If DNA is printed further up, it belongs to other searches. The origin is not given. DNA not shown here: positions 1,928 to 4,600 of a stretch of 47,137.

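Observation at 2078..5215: AEP primase-polymerase / SF2 helicase fusion transcribed directly behind a HigBA-like cassette: candidate conflict (defence) or element-replication module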

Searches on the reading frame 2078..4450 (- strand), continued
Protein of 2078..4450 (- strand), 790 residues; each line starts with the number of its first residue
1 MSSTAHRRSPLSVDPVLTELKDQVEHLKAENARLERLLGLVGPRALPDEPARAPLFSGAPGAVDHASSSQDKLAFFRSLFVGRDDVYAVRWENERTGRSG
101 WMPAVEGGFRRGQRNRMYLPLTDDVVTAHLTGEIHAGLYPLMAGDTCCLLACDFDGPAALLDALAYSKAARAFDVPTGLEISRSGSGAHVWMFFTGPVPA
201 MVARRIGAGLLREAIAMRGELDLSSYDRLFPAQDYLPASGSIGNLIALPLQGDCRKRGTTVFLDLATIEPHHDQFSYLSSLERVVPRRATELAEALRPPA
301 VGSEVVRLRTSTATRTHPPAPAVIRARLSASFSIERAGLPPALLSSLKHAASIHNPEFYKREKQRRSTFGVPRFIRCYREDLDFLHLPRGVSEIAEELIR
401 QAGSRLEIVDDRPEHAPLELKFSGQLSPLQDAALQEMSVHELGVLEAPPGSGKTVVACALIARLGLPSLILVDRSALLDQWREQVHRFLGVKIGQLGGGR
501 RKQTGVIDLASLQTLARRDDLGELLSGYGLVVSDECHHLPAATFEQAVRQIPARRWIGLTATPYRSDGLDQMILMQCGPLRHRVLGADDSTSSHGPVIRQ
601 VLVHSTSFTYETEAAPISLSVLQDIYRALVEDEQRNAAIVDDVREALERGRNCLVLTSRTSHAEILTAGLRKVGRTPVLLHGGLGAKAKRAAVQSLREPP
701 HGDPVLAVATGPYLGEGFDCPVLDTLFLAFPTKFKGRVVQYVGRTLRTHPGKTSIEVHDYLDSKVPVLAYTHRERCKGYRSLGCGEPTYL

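Call 53: find_encoding_contigs(protein=P0005, flank=8000, max_places=2)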
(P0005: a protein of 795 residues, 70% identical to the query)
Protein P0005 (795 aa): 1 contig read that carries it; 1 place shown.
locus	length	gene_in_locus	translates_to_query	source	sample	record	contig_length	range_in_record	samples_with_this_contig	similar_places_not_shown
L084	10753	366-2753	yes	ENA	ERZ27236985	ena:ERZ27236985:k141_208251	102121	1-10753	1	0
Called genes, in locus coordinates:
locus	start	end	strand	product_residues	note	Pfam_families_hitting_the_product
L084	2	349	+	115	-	?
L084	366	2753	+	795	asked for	PF22548:AEP-TOTE, PF00270:DEAD, PF04851:ResIII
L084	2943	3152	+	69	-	-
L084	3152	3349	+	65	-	-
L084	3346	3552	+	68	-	-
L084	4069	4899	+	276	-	PF00296:Bac_luciferase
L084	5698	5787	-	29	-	PF09604:Potass_KdpF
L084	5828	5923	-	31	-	-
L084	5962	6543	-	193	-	PF02669:KdpC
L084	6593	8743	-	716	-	PF00122:E1-E2_ATPase, PF00702:Hydrolase, PF12710:HAD (weak)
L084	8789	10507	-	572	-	PF03814:KdpA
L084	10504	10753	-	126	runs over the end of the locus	-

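Call 54: find_encoding_contigs(protein=P0013, flank=8000, max_places=2)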
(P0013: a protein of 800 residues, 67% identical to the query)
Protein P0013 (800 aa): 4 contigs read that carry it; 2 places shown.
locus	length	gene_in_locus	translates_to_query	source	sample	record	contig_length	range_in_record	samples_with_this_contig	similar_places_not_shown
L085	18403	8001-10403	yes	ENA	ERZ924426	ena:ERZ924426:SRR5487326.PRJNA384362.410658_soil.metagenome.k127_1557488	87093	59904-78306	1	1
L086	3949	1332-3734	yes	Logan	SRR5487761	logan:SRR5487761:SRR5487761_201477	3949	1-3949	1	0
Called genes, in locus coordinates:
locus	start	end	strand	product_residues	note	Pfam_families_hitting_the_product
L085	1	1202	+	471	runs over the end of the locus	PF01566:Nramp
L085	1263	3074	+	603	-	PF01012:ETF, PF00766:ETF_alpha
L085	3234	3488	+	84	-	-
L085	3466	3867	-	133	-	-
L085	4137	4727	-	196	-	PF00857:Isochorismatase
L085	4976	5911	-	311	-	PF00561:Abhydrolase_1, PF12146:Hydrolase_4, PF12697:Abhydrolase_6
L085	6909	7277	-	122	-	PF18478:PIN_10 (weak), PF18480:DUF5615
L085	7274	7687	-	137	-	-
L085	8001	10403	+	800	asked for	PF22548:AEP-TOTE, PF04851:ResIII, PF00270:DEAD (weak), PF00271:Helicase_C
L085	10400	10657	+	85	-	-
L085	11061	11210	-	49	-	-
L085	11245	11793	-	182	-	-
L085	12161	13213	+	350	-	-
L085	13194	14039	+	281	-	PF08843:AbiEii (weak)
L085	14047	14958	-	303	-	PF13391:HNH_2 (weak)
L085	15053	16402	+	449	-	-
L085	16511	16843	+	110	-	-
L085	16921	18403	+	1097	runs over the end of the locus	PF12419:DUF3670, PF00176:SNF2-rel_dom, PF00271:Helicase_C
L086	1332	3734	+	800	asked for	PF22548:AEP-TOTE, PF04851:ResIII, PF00270:DEAD (weak), PF00271:Helicase_C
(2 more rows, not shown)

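Call 58: search_protein_families(library=pfam, alignment_id=A2, max_evalue=0.0001)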
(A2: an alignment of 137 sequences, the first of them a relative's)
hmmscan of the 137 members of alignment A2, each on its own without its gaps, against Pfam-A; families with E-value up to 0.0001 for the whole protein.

A. member 1, L002:8999-9904:+ (302 aa): 0 families

B. families by the number of members that match (of 137 scanned): 79 families (the first 25 are shown)
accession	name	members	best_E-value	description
PF13173.12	AAA_14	5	9.9e-14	AAA domain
PF00589.27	Phage_integrase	4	7.7e-27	Phage integrase family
PF13470.12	PIN_3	4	7.7e-10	PIN domain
PF00106.31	adh_short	3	6.4e-51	short chain dehydrogenase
PF13635.12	DUF4143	3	1.8e-37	Domain of unknown function (DUF4143)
PF13561.12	adh_short_C2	3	1.7e-36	Enoyl-(Acyl carrier protein) reductase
PF08843.17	AbiEii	3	4.8e-36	Nucleotidyl transferase AbiEii toxin, Type IV TA system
PF05973.20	Gp49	3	2.7e-19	Phage derived protein Gp49-like (DUF891)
PF01381.28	HTH_3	3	3e-11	Helix-turn-helix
PF13560.12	HTH_31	3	2e-09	Helix-turn-helix domain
PF14659.12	Phage_int_SAM_3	3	1.5e-07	Phage integrase, N-terminal SAM-like domain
PF01610.23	DDE_Tnp_ISL3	2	8.4e-68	Transposase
PF02661.23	Fic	2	1.9e-18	Fic/DOC family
PF13542.12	HTH_Tnp_ISL3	2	9.6e-15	Helix-turn-helix domain of transposase family ISL3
PF01850.27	PIN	2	5e-13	PIN domain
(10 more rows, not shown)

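Call 64: find_encoding_contigs(protein=P0002, flank=5000, max_places=2)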
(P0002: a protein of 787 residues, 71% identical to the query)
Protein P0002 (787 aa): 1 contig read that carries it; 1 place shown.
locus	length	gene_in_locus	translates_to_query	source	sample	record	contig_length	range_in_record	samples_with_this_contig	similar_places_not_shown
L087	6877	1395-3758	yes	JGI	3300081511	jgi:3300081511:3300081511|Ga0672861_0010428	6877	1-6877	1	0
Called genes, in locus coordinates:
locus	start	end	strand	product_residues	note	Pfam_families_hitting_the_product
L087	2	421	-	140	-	?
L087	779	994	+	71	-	-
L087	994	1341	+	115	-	PF02452:PemK_toxin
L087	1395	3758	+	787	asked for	PF22548:AEP-TOTE, PF04851:ResIII, PF00270:DEAD (weak), PF00271:Helicase_C (weak)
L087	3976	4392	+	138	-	-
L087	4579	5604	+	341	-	-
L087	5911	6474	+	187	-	-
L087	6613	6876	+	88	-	?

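Call 65: find_encoding_contigs(protein=P0009, flank=5000, max_places=2)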
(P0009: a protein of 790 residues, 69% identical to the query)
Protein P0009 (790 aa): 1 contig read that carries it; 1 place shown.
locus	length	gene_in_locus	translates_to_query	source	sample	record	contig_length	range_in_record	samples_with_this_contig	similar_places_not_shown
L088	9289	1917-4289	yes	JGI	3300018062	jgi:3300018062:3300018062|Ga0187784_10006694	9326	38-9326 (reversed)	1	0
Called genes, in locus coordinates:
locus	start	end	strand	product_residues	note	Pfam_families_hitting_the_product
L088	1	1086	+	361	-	?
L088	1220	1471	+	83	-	-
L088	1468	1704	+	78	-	-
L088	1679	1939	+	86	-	-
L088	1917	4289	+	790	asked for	PF22548:AEP-TOTE, PF00270:DEAD (weak), PF04851:ResIII, PF00271:Helicase_C (weak)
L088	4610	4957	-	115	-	PF08808:RES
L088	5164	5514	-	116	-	PF09722:Xre_MbcA_ParS_C (weak)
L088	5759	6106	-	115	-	PF11225:DUF3024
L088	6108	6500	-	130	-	PF13391:HNH_2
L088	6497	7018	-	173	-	-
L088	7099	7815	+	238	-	PF24735:DUF7686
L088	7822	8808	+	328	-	-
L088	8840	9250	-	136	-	-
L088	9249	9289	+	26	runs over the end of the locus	?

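Call 66: find_encoding_contigs(protein=P0018, flank=5000, max_places=2)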
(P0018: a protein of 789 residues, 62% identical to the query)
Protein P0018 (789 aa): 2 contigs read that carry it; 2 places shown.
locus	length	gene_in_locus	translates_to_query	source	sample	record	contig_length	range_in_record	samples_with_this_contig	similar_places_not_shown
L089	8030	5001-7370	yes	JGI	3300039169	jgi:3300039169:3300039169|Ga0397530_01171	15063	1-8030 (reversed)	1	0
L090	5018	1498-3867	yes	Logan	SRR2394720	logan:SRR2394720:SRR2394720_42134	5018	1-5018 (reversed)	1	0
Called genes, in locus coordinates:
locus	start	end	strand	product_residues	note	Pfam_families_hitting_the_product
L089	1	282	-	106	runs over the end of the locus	-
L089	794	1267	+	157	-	-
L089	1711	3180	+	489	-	PF01494:FAD_binding_3, PF03486:HI0933_like (faint), PF21274:Rng_hyd_C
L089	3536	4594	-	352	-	PF00589:Phage_integrase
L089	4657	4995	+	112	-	-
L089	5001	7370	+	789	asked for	PF22548:AEP-TOTE, PF00270:DEAD, PF04851:ResIII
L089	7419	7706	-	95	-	PF13744:HTH_37 (weak), PF13560:HTH_31, PF01381:HTH_3, PF13443:HTH_26 (weak)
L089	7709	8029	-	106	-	?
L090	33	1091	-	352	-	PF00589:Phage_integrase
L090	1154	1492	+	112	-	-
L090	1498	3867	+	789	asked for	PF22548:AEP-TOTE, PF00270:DEAD, PF04851:ResIII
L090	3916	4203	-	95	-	PF13744:HTH_37 (weak), PF13560:HTH_31, PF01381:HTH_3, PF13443:HTH_26 (weak)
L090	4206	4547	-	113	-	PF05973:Gp49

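Call 67: find_encoding_contigs(protein=P0021, flank=5000, max_places=2)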
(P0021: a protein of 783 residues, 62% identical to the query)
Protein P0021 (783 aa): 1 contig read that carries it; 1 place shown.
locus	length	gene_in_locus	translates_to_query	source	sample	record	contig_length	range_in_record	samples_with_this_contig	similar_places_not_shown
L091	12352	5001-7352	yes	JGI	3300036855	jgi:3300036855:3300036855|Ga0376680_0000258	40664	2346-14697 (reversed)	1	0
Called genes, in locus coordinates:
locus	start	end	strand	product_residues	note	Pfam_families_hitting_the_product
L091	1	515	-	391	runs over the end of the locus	-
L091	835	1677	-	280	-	PF11716:MDMPI_N, PF12867:DinB_2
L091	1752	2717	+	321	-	PF02056:Glyco_hydro_4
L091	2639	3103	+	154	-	PF11975:Glyco_hydro_4C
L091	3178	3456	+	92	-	-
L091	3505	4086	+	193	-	PF13391:HNH_2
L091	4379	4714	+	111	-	-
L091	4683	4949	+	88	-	-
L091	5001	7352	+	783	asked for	PF22548:AEP-TOTE, PF04851:ResIII, PF00270:DEAD (faint)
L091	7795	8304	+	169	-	-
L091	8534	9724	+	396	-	PF13784:Fic_N, PF02661:Fic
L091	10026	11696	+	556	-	PF18139:LSDAT_euk (weak), PF18171:LSDAT_prok, PF18181:SLATT_1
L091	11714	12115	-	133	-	-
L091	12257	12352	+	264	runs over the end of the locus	PF13599:Pentapeptide_4 (faint), PF00805:Pentapeptide, PF13576:Pentapeptide_3 (weak)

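Call 69: search_protein_families(library=pfam, proteins=[L084:2-349:+, L087:779-994:+, L088:1220-1471:+, L088:1468-1704:+, L088:1679-1939:+, L089:4657-4995:+, L091:4379-4714:+, L091:4683-4949:+, L085:7274-7687:-, L085:10400-10657:+], max_evalue=0.05)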
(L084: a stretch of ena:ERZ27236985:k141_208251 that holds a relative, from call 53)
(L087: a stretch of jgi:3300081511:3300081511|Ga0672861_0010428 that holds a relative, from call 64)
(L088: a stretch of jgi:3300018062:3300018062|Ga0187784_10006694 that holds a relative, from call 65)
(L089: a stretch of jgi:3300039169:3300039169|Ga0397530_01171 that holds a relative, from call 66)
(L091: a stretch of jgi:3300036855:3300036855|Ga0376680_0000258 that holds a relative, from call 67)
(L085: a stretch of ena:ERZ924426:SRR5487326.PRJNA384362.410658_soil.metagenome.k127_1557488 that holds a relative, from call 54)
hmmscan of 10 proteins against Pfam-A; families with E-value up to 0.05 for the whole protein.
L084:2-349:+ (115 aa): 0 families

L087:779-994:+ (71 aa): 2 families
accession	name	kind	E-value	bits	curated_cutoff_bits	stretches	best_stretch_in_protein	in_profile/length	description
PF01402.27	RHH_1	-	0.0016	18.8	20.5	1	3-38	2-36/39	Ribbon-helix-helix protein, copG family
PF07878.17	RHH_5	-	0.0083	16.3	26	1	3-25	4-26/43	CopG-like RHH_1 or ribbon-helix-helix domain, RHH_5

L088:1220-1471:+ (83 aa): 0 families

L088:1468-1704:+ (78 aa): 3 families
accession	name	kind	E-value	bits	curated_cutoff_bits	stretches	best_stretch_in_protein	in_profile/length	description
PF03869.20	Arc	-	0.0003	21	20.4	1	40-73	9-42/50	Arc-like DNA binding domain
PF21983.2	NikA-like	-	0.0023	18.5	27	1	33-68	2-37/72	Mobilization protein NikA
PF01402.27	RHH_1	-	0.0035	17.7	20.5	1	40-74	4-38/39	Ribbon-helix-helix protein, copG family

L088:1679-1939:+ (86 aa): 0 families

L089:4657-4995:+ (112 aa): 0 families

L091:4379-4714:+ (111 aa): 0 families

L091:4683-4949:+ (88 aa): 2 families
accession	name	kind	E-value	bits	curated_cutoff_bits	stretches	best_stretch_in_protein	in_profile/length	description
PF19807.5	DUF6290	-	3.8e-05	24.2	27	1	47-85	4-42/72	Family of unknown function (DUF6290)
PF21983.2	NikA-like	-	0.00021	21.8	27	1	41-79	1-39/72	Mobilization protein NikA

L085:7274-7687:- (137 aa): 1 family
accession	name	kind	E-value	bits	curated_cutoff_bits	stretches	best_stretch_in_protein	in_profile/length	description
PF02954.25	HTH_8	-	0.02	15.1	22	0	74-92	13-31/42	Bacterial regulatory protein, Fis family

L085:10400-10657:+ (85 aa): 0 families

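Call 71: search_dna_similar(query=window:2078-4450:-, collection=plasmids, mode=protein, max_evalue=1e-20, max_rows=25)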
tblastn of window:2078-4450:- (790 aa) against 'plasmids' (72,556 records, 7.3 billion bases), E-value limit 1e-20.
Records with a match: 118; places in all: 128; records where one place covers at least 80% of the query: 98.
Best place of each record, by identity: <60% 118.
By first word of the organism name: Acinetobacter 12; Escherichia 10; Sinorhizobium 9; Bacillus 7; Rhizobium 6; Dinoroseobacter 6; Bradyrhizobium 5; Lacticaseibacillus 4; Klebsiella 4; Streptomyces 3; and 37 more.
By predicted mobility (MOB-suite, as given by PLSDB): conjugative 49; non-mobilizable 43; mobilizable 26.
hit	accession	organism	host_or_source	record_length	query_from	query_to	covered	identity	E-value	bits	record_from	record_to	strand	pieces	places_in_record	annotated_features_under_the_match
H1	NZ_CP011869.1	Pseudonocardia sp. HH130629-09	Apterostigma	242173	5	787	99%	54.6%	0e+0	792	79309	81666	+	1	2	DEAD/DEAH box helicase family protein | hypothetical protein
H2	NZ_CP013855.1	Pseudonocardia sp. HH130630-07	Apsterostigma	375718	5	787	99%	54.6%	0e+0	792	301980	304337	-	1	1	DEAD/DEAH box helicase family protein | hypothetical protein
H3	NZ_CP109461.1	Streptomyces sp. NBC_01454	-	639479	19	775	96%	45.2%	0e+0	585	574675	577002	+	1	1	DEAD/DEAH box helicase family protein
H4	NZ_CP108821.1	Streptomyces chartreusis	-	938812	27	775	95%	45.0%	2e-157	605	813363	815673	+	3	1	histone-like nucleoid-structuring protein Lsr2 | hypothetical protein | DEAD/DEAH box helicase family protein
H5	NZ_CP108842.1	Streptomyces chartreusis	-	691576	27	775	95%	44.9%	2e-157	605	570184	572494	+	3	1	histone-like nucleoid-structuring protein Lsr2 | hypothetical protein | DEAD/DEAH box helicase family protein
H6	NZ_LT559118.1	Nonomuraea gerenzanensis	-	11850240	95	783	87%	46.3%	2e-177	573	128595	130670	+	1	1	none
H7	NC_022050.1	Paracoccus aminophilus JCM 7686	-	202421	17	783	97%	40.0%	9e-161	524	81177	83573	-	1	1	DEAD/DEAH box helicase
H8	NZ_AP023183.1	Paraburkholderia sp. PGU19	Physopelta gutta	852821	19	783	97%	39.8%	2e-149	492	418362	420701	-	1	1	DEAD/DEAH box helicase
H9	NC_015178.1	Acidiphilium multivorum AIU301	-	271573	17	783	97%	39.7%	3e-151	497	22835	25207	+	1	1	DEAD/DEAH box helicase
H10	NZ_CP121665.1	Rhizobium sp. CB3090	Gliricidia sp.,cell culture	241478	10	783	98%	39.3%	6e-153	502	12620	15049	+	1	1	DEAD/DEAH box helicase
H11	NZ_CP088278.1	Bradyrhizobium barranii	Glycine max cv. AC Glengarry,cell ...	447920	17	783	97%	39.4%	3e-153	503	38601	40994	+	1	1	DEAD/DEAH box helicase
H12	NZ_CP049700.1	Bradyrhizobium barranii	Glycine max cv. AC Glengarry,cell ...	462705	17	783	97%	39.4%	3e-153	503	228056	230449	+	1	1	DEAD/DEAH box helicase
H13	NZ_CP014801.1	Salipiger profundus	single cell,environmental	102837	13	783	98%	39.0%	3e-154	506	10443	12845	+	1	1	DEAD/DEAH box helicase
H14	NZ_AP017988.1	Aminobacter sp. SS-2016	Lotus japoicus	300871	20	783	97%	39.3%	2e-151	497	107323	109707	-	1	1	DEAD/DEAH box helicase family protein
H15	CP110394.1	Burkholderia sp. JSH-S8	Tetrastigma hemsleyanum Diels et Gilg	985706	19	783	97%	39.2%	1e-146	484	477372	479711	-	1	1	DEAD/DEAH box helicase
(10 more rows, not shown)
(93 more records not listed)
